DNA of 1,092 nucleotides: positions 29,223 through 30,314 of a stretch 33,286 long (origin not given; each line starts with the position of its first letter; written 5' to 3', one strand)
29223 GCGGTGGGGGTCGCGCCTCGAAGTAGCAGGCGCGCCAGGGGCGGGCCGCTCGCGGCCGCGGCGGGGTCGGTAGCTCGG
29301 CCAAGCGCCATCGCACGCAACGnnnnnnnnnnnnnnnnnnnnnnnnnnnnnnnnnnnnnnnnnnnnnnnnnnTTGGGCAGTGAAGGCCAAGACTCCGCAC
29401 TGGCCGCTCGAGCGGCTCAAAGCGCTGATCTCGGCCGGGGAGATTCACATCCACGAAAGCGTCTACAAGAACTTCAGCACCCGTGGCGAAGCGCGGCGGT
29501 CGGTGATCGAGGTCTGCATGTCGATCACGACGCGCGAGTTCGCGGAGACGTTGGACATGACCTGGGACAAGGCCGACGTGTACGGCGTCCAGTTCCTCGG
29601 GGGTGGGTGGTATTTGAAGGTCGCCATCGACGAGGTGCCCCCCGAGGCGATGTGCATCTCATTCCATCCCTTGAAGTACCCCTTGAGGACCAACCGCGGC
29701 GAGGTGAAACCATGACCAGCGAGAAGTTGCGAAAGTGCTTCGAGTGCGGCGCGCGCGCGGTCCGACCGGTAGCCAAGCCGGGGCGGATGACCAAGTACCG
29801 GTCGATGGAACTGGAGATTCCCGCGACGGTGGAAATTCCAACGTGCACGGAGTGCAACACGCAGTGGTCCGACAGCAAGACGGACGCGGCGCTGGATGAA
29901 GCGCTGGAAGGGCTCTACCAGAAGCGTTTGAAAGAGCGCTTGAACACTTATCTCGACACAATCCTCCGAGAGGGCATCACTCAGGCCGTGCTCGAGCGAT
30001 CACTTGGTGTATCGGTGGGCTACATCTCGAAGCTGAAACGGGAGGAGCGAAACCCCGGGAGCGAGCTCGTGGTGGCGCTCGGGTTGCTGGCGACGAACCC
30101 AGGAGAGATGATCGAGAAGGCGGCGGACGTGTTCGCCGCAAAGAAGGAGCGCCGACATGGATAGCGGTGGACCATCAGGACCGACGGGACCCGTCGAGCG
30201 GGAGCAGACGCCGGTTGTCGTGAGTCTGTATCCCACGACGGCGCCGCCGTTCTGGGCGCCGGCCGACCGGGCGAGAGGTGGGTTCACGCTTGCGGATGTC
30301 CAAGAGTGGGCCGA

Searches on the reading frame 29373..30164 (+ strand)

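Call 9: search_protein_families(library=pfam, proteins=[window:29373-30164:+], max_evalue=0.01)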
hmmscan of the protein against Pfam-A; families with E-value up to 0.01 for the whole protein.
window:29373-30164:+ (263 aa): 1 family
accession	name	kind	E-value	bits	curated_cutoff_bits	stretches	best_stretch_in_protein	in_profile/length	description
PF01381.28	HTH_3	-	3.8e-05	24.1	23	1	199-236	5-44/55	Helix-turn-helix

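Call 62: search_protein_families(library=ncbifam, proteins=[window:29373-30164:+], max_evalue=0.01)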
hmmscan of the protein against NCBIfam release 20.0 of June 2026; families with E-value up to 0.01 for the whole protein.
window:29373-30164:+ (263 aa): 1 family
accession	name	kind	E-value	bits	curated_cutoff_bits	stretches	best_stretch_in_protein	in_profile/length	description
TIGR03830.1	CxxCG_CxxCG_HTH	subfamily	4.3e-05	23.3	61.8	1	122-246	1-123/127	type II TA system antitoxin MqsA family protein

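Call 76: search_protein_families(library=padloc, proteins=[window:29373-30164:+], max_evalue=0.001)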
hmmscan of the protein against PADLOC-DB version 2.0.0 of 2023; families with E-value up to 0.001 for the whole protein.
window:29373-30164:+ (263 aa): 0 families
